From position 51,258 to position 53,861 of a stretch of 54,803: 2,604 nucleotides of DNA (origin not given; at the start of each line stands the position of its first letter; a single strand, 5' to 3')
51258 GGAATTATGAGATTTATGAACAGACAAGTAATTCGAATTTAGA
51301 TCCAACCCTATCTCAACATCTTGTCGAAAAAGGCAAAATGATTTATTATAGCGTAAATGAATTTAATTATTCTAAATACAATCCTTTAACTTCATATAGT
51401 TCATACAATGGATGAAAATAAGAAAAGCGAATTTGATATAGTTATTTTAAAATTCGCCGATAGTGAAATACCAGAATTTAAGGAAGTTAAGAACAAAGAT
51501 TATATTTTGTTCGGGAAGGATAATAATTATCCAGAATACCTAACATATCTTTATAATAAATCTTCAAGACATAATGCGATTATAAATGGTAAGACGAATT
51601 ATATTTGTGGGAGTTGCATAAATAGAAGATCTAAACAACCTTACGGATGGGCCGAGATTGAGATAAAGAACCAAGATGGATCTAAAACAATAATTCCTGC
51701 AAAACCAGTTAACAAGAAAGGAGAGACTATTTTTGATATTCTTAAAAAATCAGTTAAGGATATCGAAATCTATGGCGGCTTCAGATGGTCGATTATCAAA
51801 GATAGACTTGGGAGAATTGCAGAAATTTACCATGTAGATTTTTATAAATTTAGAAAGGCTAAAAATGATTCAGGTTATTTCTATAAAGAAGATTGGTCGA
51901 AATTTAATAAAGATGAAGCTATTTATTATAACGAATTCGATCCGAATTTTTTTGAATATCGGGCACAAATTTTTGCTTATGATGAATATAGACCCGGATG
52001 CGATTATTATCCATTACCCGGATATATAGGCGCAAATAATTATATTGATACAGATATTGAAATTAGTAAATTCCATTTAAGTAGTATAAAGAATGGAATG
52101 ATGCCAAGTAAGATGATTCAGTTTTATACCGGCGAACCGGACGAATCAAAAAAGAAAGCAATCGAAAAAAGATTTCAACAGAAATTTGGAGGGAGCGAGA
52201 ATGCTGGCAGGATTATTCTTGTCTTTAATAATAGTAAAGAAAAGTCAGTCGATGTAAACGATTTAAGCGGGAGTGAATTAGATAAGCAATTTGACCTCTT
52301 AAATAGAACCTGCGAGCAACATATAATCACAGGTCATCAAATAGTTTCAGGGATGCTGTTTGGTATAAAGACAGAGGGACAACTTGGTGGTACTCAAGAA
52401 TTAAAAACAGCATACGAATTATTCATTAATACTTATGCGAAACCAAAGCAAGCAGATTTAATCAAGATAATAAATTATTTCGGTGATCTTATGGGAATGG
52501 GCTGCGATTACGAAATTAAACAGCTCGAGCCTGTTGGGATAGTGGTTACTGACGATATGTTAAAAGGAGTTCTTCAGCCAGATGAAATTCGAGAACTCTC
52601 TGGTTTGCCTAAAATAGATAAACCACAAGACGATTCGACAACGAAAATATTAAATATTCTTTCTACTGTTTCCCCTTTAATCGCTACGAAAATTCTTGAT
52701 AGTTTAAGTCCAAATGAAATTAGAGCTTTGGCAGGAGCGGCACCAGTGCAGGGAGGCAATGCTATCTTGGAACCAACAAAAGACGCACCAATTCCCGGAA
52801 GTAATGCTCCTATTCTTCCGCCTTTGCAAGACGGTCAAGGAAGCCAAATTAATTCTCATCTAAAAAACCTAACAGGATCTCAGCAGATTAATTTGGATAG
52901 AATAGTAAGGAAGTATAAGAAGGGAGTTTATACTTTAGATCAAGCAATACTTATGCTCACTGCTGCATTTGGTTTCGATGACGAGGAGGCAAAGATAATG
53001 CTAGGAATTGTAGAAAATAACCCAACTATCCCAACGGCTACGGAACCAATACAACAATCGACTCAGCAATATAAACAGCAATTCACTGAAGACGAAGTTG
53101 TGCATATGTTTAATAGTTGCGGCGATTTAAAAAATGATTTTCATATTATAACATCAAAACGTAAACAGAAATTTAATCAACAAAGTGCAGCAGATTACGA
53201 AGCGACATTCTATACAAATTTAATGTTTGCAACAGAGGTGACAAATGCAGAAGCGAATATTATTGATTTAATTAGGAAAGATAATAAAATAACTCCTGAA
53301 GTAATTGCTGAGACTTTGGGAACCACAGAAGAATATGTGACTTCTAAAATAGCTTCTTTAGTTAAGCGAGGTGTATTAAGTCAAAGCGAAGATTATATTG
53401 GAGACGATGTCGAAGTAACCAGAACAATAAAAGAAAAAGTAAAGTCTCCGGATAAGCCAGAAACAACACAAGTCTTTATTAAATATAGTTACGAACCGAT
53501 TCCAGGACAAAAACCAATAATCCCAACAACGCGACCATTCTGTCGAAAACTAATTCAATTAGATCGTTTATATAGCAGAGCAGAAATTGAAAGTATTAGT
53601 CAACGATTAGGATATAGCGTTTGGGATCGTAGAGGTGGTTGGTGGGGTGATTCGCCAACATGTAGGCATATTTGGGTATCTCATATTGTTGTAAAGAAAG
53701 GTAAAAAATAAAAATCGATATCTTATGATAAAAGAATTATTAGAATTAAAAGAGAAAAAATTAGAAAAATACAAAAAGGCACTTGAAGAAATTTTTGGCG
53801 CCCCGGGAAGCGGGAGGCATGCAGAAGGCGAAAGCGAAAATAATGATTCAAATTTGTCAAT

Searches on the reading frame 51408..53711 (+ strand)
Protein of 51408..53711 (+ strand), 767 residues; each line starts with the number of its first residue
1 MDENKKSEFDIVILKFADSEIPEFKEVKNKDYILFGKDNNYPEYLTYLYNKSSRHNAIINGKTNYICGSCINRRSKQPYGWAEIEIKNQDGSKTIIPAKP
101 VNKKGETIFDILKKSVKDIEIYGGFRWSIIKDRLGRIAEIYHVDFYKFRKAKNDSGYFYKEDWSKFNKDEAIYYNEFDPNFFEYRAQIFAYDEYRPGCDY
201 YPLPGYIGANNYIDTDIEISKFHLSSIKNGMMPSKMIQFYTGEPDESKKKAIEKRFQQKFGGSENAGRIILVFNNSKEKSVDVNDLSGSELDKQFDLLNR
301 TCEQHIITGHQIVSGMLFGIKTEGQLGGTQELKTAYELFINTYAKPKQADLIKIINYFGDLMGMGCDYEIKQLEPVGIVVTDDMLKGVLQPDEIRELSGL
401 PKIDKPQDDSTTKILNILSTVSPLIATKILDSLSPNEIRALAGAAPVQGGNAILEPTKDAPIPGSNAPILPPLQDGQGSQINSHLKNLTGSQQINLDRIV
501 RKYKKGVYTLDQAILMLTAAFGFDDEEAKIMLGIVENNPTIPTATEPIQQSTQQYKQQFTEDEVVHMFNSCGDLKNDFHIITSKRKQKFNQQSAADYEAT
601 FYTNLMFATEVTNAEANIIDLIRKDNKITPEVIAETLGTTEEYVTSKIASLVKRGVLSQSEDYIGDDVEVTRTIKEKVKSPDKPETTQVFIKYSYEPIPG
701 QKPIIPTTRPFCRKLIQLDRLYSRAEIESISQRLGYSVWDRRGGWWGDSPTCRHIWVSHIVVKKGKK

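Call 55: search_protein_families(library=phrogs, proteins=[window:51408-53711:+], max_evalue=0.00001)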
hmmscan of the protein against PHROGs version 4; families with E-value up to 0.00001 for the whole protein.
window:51408-53711:+ (767 aa): 3 families
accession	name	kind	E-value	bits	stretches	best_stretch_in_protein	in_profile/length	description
phrog_33693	-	head and packaging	7.6e-34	118.1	1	18-371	8-353/560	portal protein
phrog_11226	-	head and packaging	2e-24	87.3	1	23-344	15-346/388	portal protein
phrog_12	-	head and packaging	2.7e-15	57.4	1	105-409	137-423/646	portal protein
